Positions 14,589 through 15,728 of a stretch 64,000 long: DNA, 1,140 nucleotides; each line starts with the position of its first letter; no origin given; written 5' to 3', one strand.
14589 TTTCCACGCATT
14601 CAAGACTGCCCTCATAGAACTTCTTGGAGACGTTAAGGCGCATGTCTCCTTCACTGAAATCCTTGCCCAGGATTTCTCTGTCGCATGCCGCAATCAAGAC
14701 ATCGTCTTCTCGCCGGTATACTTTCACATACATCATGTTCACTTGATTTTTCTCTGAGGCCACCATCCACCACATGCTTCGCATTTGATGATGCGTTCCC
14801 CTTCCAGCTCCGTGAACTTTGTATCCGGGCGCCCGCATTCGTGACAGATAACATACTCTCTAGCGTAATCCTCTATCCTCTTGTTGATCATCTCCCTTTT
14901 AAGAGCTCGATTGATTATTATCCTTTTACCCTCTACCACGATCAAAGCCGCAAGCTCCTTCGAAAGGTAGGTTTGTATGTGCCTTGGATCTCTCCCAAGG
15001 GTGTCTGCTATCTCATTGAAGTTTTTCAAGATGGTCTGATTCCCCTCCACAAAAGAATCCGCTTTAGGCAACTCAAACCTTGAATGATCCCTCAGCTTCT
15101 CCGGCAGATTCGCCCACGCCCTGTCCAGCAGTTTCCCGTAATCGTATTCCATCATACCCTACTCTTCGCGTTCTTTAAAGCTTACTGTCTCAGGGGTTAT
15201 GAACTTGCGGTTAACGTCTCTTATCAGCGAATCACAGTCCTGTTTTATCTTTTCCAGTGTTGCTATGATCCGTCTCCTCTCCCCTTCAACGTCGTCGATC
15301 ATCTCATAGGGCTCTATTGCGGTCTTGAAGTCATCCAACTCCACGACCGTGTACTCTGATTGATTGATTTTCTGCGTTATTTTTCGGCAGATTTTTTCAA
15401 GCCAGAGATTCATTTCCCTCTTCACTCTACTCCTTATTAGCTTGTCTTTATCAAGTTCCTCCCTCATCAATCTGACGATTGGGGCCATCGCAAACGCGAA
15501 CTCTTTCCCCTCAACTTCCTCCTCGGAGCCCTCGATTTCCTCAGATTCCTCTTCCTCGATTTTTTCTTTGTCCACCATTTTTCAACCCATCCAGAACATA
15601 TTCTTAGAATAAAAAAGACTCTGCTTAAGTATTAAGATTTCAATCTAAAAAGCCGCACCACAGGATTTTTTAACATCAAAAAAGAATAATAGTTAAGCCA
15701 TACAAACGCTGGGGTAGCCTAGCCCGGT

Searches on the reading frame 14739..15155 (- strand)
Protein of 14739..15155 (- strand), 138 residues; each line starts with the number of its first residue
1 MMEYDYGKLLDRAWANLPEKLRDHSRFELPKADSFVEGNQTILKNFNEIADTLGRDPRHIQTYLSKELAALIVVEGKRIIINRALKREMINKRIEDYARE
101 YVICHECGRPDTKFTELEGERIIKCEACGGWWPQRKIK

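Call 9: search_protein_families(library=pfam, proteins=[window:14739-15155:-], max_evalue=0.1)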
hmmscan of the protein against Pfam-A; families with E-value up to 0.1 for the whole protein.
window:14739-15155:- (138 aa): 4 families
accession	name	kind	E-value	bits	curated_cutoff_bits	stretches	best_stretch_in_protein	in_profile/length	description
PF01873.23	eIF-5_eIF-2B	-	1.8e-31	108.9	27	1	22-129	6-115/117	Domain found in IF2B/IF5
PF12523.13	DUF3725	-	0.0069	17.1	22.8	1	77-114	35-72/74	Protein of unknown function (DUF3725)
PF01921.24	tRNA-synt_1f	-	0.073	12.4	27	1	61-129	133-206/360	tRNA synthetases class I (K)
PF03604.18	Zn_ribbon_RPAB4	-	0.086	13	24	0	92-108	8-24/32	DNA directed RNA polymerase, 7 kDa subunit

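Call 10: find_related_loci(query=window:14739-15155:-, collection=genome_contigs, flank=10000)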
Query window:14739-15155:- (138 aa) in genome_contigs; peptide patterns used: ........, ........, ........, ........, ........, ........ (x = any residue, [..] = any of these).
108 stretches matched a pattern; 12 encode a relative of the query (tblastn E <= 1e-3); 12 distinct loci.
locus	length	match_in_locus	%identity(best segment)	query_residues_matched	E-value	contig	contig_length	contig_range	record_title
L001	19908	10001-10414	79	1-138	5e-77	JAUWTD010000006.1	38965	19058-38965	MAG: Candidatus Altiarchaeota archaeon isolate CSMAG_2571 CSMAG_2571_k127_250891_length_38965_cov_253.6199, whole genome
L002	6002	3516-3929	77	1-138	7e-75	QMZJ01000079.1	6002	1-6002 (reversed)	MAG: Candidatus Altiarchaeales archaeon isolate B52_G2 B52_Guay2_scaffold_07701, whole genome shotgun sequence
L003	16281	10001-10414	66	1-138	2e-63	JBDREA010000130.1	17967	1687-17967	MAG: Candidatus Altiarchaeota archaeon isolate MEGAHIT-group-1.290 k141_13862120, whole genome shotgun sequence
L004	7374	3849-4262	66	1-138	4e-63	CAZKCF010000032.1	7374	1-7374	MAG TPA_asm: uncultured archaeon isolate SRP098346_co1_181 genome assembly, contig: NODE_14004_length_7374_cov_4.558136,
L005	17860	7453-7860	65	3-138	3e-61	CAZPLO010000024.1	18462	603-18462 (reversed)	MAG TPA_asm: uncultured archaeon isolate binchicken_co17_325 genome assembly, contig: NODE_7428_length_18462_cov_6.42136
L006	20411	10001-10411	61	2-138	2e-60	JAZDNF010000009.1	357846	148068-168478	MAG: Candidatus Altiarchaeota archaeon isolate MEGAHIT-group-0.7 k141_13228027, whole genome shotgun sequence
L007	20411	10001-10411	61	2-138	3e-59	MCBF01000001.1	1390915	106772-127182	MAG: Candidatus Altiarchaeales archaeon IMC4 isolate IMC4_SM1 MSIBFv1_B, whole genome shotgun sequence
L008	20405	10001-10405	62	4-138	4e-59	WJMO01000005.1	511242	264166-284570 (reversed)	MAG: Candidatus Altiarchaeales archaeon isolate Bin_400 k141_810232, whole genome shotgun sequence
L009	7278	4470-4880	59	2-138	2e-57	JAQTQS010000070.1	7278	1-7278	MAG: Candidatus Altiarchaeota archaeon isolate STB_145 NODE_29355_length_7278_cov_3.238568_Sandtown_B, whole genome shot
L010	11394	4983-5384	60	5-138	6e-56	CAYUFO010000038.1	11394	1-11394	MAG TPA_asm: uncultured archaeon isolate SRP141376_co4_203 genome assembly, contig: NODE_9442_length_11394_cov_3.953259,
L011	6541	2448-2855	44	2-137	2e-37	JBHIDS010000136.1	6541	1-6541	MAG: Candidatus Methanofastidiosia archaeon isolate b3.sp3_bin.27 NODE_4723_length_6541_cov_5.731730, whole genome shotg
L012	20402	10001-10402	39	4-137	4e-29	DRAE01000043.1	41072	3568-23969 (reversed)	MAG TPA_asm: Candidatus Bathyarchaeota archaeon isolate HyVt-197 Ga0116200_10000008, whole genome shotgun sequence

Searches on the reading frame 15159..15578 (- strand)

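Call 9: search_protein_families(library=pfam, proteins=[window:15159-15578:-], max_evalue=0.1)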
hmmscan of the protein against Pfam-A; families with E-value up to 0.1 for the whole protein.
window:15159-15578:- (139 aa): 1 family
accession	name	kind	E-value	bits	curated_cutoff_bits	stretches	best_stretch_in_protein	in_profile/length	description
PF00808.29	CBFD_NFYB_HMF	-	0.03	15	21.4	1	30-70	4-43/65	Histone-like transcription factor (CBF/NF-Y) and archaeal histone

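Call 71: search_protein_families(library=pfam, proteins=[window:15159-15578:-], max_evalue=1)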
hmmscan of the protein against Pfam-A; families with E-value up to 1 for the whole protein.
window:15159-15578:- (139 aa): 2 families
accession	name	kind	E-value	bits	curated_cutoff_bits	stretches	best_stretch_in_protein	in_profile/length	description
PF00808.29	CBFD_NFYB_HMF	-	0.03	15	21.4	1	30-70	4-43/65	Histone-like transcription factor (CBF/NF-Y) and archaeal histone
PF10506.14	USHBP1_PDZ-bd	-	0.15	12.7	24.5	1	94-123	6-35/65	Harmonin-binding protein USHBP1, PDZ-binding domain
